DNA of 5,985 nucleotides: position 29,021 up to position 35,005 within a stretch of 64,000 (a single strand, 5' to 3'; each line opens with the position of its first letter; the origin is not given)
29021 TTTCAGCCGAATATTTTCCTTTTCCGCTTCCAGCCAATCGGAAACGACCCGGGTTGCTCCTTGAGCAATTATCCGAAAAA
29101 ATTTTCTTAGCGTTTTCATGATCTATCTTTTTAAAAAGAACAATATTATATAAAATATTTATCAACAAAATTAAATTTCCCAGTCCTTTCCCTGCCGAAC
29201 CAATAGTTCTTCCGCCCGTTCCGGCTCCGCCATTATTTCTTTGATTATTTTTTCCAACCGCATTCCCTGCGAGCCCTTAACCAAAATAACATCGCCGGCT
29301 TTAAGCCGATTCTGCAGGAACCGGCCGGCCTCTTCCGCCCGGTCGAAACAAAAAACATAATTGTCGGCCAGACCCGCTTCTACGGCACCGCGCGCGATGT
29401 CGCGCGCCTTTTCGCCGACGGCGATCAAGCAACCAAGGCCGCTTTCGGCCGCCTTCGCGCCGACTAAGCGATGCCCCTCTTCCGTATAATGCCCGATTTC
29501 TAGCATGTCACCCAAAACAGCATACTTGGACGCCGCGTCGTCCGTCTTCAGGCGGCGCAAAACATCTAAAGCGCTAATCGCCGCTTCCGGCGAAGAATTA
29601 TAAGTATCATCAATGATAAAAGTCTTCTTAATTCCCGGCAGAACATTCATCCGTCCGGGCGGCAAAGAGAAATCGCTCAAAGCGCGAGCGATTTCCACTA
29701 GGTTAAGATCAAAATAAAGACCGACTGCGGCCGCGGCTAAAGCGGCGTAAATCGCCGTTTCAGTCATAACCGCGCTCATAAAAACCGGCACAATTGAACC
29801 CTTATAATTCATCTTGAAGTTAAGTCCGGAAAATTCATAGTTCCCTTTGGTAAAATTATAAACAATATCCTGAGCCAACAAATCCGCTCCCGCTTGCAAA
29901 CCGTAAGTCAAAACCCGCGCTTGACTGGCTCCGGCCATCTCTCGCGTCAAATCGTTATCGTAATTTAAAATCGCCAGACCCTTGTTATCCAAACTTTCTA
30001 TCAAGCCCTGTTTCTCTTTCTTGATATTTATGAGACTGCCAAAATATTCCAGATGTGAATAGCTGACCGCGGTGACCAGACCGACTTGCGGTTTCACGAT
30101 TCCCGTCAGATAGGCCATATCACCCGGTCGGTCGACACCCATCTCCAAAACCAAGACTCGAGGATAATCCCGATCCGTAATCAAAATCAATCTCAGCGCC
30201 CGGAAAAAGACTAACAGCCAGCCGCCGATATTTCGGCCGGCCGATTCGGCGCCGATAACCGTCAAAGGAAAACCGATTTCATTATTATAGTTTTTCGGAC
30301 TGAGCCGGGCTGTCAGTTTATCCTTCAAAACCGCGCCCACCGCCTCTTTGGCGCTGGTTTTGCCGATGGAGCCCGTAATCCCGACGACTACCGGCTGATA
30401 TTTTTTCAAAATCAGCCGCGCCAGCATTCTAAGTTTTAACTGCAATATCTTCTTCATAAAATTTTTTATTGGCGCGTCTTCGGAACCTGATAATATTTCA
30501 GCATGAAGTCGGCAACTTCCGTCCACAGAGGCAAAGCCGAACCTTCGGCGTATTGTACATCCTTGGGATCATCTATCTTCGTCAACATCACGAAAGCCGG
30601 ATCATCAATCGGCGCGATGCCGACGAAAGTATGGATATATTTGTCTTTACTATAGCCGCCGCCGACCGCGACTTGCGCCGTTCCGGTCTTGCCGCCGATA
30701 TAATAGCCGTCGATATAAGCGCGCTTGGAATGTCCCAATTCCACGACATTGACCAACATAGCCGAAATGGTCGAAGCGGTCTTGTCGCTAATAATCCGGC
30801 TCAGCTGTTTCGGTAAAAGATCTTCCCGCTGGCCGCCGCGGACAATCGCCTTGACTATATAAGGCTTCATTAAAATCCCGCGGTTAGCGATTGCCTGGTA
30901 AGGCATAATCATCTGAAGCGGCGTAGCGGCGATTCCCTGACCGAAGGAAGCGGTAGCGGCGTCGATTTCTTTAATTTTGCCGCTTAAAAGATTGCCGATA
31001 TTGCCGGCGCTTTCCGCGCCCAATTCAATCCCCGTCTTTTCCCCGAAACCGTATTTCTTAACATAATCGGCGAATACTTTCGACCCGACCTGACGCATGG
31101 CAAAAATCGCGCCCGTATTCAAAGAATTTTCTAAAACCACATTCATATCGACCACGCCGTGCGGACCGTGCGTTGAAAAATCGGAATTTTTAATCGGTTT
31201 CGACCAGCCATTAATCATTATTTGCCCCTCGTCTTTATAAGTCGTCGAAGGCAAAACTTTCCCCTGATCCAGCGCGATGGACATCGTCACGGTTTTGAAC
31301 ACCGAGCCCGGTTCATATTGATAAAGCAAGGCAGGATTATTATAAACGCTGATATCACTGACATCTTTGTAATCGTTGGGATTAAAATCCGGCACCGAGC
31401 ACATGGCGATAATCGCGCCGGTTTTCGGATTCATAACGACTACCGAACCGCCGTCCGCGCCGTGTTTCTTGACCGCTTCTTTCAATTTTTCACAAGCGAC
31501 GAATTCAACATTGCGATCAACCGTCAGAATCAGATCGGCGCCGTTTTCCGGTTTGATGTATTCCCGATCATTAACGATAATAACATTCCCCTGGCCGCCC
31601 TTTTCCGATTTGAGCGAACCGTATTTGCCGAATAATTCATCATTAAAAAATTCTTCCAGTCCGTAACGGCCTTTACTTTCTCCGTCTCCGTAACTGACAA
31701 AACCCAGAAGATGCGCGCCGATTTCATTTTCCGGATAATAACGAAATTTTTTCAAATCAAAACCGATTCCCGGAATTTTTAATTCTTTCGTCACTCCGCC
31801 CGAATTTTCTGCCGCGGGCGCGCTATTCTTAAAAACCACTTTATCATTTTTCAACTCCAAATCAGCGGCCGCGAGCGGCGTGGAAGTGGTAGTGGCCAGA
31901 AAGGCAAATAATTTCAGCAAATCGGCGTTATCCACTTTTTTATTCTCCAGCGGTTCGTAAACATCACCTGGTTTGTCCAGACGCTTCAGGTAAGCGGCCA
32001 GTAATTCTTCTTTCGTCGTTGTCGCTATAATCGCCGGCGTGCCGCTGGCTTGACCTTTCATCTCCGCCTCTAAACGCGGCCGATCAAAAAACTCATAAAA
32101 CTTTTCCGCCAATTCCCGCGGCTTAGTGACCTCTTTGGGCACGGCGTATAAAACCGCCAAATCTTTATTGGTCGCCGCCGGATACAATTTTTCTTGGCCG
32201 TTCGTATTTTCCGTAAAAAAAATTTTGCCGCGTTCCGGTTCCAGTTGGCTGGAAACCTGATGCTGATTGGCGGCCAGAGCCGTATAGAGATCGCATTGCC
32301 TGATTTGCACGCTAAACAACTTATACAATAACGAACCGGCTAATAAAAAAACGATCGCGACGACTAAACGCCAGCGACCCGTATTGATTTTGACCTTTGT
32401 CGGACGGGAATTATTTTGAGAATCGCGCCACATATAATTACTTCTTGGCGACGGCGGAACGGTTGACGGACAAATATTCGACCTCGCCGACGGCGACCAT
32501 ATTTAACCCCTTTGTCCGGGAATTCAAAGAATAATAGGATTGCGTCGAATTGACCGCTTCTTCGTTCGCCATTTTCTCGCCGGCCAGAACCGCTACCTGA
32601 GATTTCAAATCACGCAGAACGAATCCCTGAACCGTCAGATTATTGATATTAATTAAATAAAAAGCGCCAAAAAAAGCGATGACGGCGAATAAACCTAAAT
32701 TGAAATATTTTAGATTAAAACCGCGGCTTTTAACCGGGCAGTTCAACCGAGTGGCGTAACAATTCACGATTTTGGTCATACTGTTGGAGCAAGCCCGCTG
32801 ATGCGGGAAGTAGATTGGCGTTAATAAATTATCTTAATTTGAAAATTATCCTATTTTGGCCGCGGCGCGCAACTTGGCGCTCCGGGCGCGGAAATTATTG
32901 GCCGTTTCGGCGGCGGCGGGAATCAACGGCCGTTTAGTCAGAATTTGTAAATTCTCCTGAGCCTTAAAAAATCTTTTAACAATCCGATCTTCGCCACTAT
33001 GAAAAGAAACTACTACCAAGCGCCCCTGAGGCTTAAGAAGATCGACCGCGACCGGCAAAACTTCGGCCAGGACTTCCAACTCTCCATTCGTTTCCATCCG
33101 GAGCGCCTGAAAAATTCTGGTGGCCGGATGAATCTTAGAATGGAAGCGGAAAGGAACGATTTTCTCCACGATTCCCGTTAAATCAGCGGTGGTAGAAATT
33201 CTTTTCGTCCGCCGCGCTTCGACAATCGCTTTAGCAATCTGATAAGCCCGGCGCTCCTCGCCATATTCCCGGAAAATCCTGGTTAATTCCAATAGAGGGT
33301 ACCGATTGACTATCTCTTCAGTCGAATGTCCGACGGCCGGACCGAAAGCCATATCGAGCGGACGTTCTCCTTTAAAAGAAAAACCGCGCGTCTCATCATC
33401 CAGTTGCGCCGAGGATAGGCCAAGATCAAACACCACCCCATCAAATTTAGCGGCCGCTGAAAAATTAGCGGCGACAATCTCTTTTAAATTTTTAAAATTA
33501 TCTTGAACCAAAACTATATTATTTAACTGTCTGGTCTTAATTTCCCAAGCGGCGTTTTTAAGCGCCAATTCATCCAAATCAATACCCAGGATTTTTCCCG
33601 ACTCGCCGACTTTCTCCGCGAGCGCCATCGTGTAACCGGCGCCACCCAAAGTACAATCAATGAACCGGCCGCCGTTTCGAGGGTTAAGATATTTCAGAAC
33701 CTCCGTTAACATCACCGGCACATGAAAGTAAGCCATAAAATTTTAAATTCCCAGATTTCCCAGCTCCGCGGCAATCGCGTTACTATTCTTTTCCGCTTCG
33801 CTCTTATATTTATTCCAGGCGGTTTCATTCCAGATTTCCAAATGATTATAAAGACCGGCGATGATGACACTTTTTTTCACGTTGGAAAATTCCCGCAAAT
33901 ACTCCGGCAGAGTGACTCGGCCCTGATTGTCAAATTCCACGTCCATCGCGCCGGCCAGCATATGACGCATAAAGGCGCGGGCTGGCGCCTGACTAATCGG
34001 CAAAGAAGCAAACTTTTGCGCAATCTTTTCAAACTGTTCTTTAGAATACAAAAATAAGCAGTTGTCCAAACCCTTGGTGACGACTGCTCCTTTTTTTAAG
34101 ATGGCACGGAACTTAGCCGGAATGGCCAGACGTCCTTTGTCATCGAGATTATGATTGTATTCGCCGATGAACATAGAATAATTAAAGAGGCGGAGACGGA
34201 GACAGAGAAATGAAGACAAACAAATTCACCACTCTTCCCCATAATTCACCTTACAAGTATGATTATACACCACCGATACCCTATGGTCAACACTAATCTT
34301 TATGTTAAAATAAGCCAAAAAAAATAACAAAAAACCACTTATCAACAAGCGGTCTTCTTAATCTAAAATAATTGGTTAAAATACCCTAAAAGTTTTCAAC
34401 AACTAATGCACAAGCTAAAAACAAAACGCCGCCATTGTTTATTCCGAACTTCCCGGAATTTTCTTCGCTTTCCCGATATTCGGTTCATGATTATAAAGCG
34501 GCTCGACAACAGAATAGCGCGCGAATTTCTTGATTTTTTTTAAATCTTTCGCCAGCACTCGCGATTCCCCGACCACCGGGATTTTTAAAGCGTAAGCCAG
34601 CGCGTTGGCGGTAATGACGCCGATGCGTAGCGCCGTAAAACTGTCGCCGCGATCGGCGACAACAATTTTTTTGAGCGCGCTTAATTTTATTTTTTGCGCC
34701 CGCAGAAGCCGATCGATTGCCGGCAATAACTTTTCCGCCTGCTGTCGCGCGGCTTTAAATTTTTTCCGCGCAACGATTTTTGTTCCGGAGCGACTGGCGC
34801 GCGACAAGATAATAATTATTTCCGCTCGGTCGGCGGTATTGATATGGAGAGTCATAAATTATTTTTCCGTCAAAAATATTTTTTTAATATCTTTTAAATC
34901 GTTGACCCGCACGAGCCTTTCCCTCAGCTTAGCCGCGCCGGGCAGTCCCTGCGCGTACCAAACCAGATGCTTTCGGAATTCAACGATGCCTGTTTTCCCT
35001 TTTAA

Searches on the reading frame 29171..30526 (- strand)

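Call 46: search_protein_families(library=pfam, proteins=[window:29171-30526:-], max_evalue=0.0001)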
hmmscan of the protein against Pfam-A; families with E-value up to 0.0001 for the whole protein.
window:29171-30526:- (451 aa): 2 families
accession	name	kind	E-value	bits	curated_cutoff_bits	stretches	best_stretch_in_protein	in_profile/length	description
PF08245.18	Mur_ligase_M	-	7.4e-27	95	24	1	121-268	56-199/200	Mur ligase middle domain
PF02875.26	Mur_ligase_C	-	3.3e-16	60.7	28.4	1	291-419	1-126/127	Mur ligase, glutamate ligase domain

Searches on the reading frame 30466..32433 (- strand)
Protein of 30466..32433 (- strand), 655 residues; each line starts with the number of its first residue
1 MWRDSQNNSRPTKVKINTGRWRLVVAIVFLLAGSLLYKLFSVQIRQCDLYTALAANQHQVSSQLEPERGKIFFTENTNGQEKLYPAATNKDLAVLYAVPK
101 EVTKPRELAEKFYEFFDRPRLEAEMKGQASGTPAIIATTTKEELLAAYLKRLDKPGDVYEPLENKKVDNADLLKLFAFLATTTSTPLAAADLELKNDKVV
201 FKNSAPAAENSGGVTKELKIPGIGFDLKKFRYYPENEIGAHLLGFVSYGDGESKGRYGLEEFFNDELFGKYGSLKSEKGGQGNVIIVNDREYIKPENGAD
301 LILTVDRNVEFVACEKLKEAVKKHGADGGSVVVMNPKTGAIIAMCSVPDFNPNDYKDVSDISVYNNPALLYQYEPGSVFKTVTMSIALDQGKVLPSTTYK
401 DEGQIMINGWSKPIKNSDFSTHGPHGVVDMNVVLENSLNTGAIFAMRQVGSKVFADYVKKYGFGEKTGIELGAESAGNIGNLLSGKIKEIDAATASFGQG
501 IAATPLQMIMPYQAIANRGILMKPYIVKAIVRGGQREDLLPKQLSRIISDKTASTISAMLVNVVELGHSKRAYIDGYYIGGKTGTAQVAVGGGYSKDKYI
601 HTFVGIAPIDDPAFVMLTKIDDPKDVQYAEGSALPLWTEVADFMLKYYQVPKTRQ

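Call 46: search_protein_families(library=pfam, proteins=[window:30466-32433:-], max_evalue=0.0001)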
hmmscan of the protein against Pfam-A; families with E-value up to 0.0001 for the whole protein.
window:30466-32433:- (655 aa): 2 families
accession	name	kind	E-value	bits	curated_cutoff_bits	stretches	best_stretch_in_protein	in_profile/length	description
PF00905.27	Transpeptidase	-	5.8e-69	233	22.1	1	329-632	1-288/299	Penicillin binding protein transpeptidase domain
PF03717.20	PBP_dimer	-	1.3e-07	32.7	24.4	1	195-285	72-176/180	Penicillin-binding Protein dimerisation domain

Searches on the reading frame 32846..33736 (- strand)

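Call 45: search_protein_families(library=pfam, proteins=[window:32846-33736:-], max_evalue=0.0001)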
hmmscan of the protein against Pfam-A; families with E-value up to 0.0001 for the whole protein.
window:32846-33736:- (296 aa): 4 families
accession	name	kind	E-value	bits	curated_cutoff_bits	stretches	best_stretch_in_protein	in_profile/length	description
PF01795.25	Methyltransf_5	-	1.1e-89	301.4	27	1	3-294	2-308/309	MraW methylase family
PF13847.12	Methyltransf_31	-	6e-09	36.2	27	1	21-104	3-81/145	Methyltransferase domain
PF01209.24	Ubie_methyltran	-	1.3e-07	31.6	20.1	1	13-87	39-113/233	ubiE/COQ5 methyltransferase family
PF01728.25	FtsJ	-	2.3e-05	24.8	24.1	0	15-107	14-101/181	FtsJ-like methyltransferase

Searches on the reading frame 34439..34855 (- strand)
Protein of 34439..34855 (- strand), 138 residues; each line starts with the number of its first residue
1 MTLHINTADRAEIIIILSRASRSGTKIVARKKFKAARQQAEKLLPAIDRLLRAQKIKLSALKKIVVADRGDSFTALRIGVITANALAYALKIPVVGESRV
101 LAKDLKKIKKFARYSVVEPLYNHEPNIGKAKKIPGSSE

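Call 45: search_protein_families(library=pfam, proteins=[window:34439-34855:-], max_evalue=0.0001)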
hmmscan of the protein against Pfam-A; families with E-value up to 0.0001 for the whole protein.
window:34439-34855:- (138 aa): 1 family
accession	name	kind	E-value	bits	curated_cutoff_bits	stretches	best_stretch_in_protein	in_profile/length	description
PF00814.31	TsaD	-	3.2e-13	50.5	24.8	1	34-98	24-88/264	tRNA N6-adenosine threonylcarbamoyltransferase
